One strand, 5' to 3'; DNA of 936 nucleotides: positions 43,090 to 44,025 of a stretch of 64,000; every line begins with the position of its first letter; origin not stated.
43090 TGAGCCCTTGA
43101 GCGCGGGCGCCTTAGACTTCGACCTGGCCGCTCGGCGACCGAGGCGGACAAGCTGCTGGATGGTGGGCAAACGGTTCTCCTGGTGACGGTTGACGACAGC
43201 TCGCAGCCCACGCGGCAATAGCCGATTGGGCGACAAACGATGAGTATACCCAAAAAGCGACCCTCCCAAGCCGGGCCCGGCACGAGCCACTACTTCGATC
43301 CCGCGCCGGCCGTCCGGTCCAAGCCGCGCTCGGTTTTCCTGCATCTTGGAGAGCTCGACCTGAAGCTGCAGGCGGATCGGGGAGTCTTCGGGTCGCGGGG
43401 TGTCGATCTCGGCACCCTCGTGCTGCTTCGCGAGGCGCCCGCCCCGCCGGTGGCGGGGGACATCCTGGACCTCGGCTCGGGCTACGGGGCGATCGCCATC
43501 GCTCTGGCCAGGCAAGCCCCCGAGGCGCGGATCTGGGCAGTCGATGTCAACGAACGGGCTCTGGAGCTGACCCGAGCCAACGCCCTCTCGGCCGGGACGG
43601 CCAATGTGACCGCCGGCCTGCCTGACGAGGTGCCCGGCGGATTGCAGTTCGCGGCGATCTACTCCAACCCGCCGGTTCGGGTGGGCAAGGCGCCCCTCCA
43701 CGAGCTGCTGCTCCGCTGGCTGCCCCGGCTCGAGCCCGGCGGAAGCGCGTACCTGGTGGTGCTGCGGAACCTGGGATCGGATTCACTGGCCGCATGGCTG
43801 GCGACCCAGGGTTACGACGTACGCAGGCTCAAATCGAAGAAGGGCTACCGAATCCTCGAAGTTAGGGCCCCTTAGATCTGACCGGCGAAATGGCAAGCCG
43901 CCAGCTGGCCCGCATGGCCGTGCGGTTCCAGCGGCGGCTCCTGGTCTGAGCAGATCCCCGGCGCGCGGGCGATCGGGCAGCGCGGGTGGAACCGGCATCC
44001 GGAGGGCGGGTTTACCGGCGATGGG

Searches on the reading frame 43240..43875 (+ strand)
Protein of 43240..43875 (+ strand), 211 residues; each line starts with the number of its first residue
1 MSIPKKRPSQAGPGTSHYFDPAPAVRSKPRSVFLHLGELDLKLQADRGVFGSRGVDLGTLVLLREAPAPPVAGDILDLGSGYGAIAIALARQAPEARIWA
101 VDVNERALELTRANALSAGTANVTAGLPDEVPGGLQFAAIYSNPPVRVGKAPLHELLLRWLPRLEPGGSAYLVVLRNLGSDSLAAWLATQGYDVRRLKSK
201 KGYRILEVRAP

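Call 55: search_protein_families(library=pfam, proteins=[window:43240-43875:+], max_evalue=0.001)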
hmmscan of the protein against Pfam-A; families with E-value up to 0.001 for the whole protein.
window:43240-43875:+ (211 aa): 7 families
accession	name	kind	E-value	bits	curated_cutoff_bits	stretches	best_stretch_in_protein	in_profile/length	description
PF05175.20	MTS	-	3.3e-25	89.1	23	1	41-206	2-169/170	Methyltransferase small domain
PF13649.12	Methyltransf_25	-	1.4e-08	35.7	27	1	75-168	1-97/97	Methyltransferase domain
PF13847.12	Methyltransf_31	-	2.4e-07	31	27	1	74-124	6-57/145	Methyltransferase domain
PF08242.18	Methyltransf_12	-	8e-05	23.7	30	1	76-123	1-53/98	Methyltransferase domain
PF13489.12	Methyltransf_23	-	0.00039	20.6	27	0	62-120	13-69/164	Methyltransferase domain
PF08241.18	Methyltransf_11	-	0.00041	21.4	21.2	1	76-119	1-42/95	Methyltransferase domain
PF06325.19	PrmA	-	0.00068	19.6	22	1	74-143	164-233/296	Ribosomal protein L11 methyltransferase (PrmA)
